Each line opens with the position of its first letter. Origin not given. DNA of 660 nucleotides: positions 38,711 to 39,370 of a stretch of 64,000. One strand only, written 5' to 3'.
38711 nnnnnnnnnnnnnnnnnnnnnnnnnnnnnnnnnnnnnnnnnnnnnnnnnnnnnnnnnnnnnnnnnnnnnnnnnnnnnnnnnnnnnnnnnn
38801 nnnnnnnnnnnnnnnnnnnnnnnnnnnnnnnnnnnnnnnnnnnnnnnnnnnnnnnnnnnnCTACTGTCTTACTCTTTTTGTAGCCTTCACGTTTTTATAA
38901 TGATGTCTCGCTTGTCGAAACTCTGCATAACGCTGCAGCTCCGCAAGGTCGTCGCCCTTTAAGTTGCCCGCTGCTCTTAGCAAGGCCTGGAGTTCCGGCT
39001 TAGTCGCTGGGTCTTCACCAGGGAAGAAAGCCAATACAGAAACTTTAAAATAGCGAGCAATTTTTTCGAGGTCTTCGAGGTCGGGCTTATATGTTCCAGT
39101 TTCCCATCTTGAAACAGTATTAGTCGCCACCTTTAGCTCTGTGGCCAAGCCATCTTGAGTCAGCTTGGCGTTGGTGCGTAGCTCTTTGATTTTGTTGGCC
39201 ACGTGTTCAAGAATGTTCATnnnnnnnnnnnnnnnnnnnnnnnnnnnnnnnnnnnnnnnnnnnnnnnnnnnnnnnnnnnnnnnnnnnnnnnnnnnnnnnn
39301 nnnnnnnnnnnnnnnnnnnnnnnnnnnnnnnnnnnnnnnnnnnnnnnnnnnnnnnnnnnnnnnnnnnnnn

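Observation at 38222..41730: ImmA/IrrE protease and XRE repressor switch placed divergently from a type II-like m5C MTase / HNH nuclease pair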

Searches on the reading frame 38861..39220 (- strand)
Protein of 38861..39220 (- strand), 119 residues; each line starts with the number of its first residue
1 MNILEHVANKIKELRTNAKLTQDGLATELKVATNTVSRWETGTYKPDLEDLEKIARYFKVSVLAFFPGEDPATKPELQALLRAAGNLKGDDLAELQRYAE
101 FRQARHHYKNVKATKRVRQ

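Call 6: search_protein_families(library=pfam, proteins=[window:38861-39220:-], max_evalue=0.1)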
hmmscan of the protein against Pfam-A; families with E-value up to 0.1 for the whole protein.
window:38861-39220:- (119 aa): 4 families
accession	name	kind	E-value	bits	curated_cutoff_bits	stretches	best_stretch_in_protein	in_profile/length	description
PF01381.28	HTH_3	-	2.5e-14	53.5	23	1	11-62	1-52/55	Helix-turn-helix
PF13560.12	HTH_31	-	2.2e-11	44.4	27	1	10-61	5-57/64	Helix-turn-helix domain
PF12844.13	HTH_19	-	3.6e-09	36.8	30.2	1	9-61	2-54/64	Helix-turn-helix domain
PF13443.12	HTH_26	-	1.5e-05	25.6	22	1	10-61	1-53/63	Cro/C1-type HTH DNA-binding domain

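Call 7: search_protein_families(library=padloc, proteins=[window:38861-39220:-], max_evalue=0.1)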
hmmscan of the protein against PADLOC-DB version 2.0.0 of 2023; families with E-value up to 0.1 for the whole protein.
window:38861-39220:- (119 aa): 21 families
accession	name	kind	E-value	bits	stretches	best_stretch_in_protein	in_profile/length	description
PDLC04142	capH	-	3.1e-11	42.3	1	6-100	6-96/103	capH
PDLC03951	RmrA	-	2.1e-10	38.2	1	7-66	9-68/400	-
PDLC02926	HTH_VI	-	3.5e-10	38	1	9-66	4-63/92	-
PDLC03954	RmrA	-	2.5e-09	34.5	1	6-83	10-86/380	-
PDLC03952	RmrA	-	3.8e-09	33.9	1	7-85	23-101/395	-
PDLC03949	RmrA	-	4.2e-09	33.8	1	9-86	5-81/363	-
PDLC03956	RmrA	-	1.7e-08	31.9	1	6-81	8-84/399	-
PDLC03948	RmrA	-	3.2e-07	27.6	1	5-68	7-70/397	-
PDLC03945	RmrA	-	1.1e-06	26.1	1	9-70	5-65/394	-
PDLC03947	RmrA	-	2.4e-06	24.6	1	7-74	12-79/383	-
PDLC03946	RmrA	-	6.3e-06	23.1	1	9-73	5-68/357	-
PDLC03944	RmrA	-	1.1e-05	22.7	1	8-69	8-68/384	-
PDLC04775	PDC-M69A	-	9.3e-05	20.9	1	2-68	2-69/113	-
PDLC03665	Control_protein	-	0.00046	18.4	1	7-60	9-63/77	control protein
PDLC03669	Control_protein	-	0.00063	18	1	11-65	14-68/96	control protein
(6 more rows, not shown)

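Call 8: search_protein_families(library=ncbifam, proteins=[window:38861-39220:-], max_evalue=0.1)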
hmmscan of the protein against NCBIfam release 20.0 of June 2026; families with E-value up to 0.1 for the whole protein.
window:38861-39220:- (119 aa): 18 families
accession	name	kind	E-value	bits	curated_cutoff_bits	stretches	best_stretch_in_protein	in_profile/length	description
NF041951.1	phage_RstR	subfamily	4.7e-13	49.4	80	1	7-94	3-91/108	RstR family transcriptional repressor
TIGR00270.2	TIGR00270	equivalog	2.1e-08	34.2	110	1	2-63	71-132/159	multiprotein bridging factor aMBF1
NF007257.0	PRK09706.1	subfamily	7.2e-08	32.3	101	1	7-99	6-97/135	transcriptional repressor DicA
NF047948.1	male_kill_WMK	equivalog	1e-07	31.7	300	1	3-89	159-247/300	WO male-killing family protein Wmk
TIGR03830.1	CxxCG_CxxCG_HTH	subfamily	4.4e-07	29.8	61.8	1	8-47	67-106/127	type II TA system antitoxin MqsA family protein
NF047542.1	telomere_Tap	equivalog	2.4e-06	26.6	600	1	12-70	23-80/695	telomere-associated protein Tap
NF052239.1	antitox_spr1629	equivalog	2.6e-06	26.8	335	1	8-70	4-65/377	spr1629 family repressor/antitoxin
TIGR03070.1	couple_hipB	subfamily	4.1e-06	26.7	71.65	1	7-56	3-52/58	type II toxin-antitoxin system Y4mF family antitoxin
NF041575.1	antitoxPezA_Strep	equivalog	5.3e-06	26.5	290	1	8-65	3-60/158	type II toxin-antitoxin system antitoxin PezA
NF040522.1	VC1465_fam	subfamily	8.4e-06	25.8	70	1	11-45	1-35/111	VC1465 family Xer recombination activation factor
NF007271.0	PRK09726.1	equivalog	4.1e-05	23.5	79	1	6-62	12-69/88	type II toxin-antitoxin system antitoxin HipB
NF058600.1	TransRegSco1979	equivalog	0.0011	18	350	1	8-60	10-62/280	Sco1979 family transcriptional regulator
NF006015.0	PRK08154.1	subfamily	0.0017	17.5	204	1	3-104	27-127/314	anaerobic benzoate catabolism transcriptional regulator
NF003162.0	PRK04140.1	equivalog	0.0035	16.4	263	1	9-62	129-182/317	transcriptional regulator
NF007481.0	PRK10072.1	equivalog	0.0049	17.3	110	1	8-51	35-78/96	HTH-type transcriptional regulator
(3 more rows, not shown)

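Call 11: search_protein_families(library=phrogs, proteins=[window:38861-39220:-], max_evalue=0.01)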
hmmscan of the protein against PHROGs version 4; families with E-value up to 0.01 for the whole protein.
window:38861-39220:- (119 aa): 27 families (the best 25 are shown)
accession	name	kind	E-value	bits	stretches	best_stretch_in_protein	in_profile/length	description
phrog_8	-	transcription regulation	2.2e-17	64.5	1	8-63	78-133/346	transcriptional regulator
phrog_4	-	transcription regulation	4e-14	53.4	1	7-86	137-205/400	transcriptional repressor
phrog_3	-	transcription regulation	1.9e-13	52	1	4-77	86-157/430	transcriptional repressor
phrog_2439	-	transcription regulation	1.2e-11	45.1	1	4-95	5-94/367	transcriptional regulator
phrog_2967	-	transcription regulation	2e-10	41.6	1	6-73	10-77/225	transcriptional regulator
phrog_2328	-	transcription regulation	3e-09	37.7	1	7-75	16-85/128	transcriptional repressor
phrog_5823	-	transcription regulation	7e-09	36.3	1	5-74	5-75/404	transcriptional regulator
phrog_2104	-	unknown function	8.8e-09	36.5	1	7-52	40-85/103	-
phrog_1373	-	transcription regulation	5.4e-08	34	1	7-82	64-139/166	transcriptional regulator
phrog_1994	-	DNA, RNA and nucleotide metabolism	8.6e-07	30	1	9-67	2-60/170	DNA binding protein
phrog_7950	-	transcription regulation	1.1e-06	29.6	1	9-42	10-43/68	transcriptional repressor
phrog_4836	-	transcription regulation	3.3e-06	27.8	1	6-49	75-118/194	CII-like regulator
phrog_3949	-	transcription regulation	3.9e-06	28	1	7-65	17-72/161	transcriptional repressor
phrog_4779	-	transcription regulation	3.6e-05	25.2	1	8-47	4-43/98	transcriptional regulator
phrog_147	-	transcription regulation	3.6e-05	25.1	1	5-58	3-59/100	transcriptional regulator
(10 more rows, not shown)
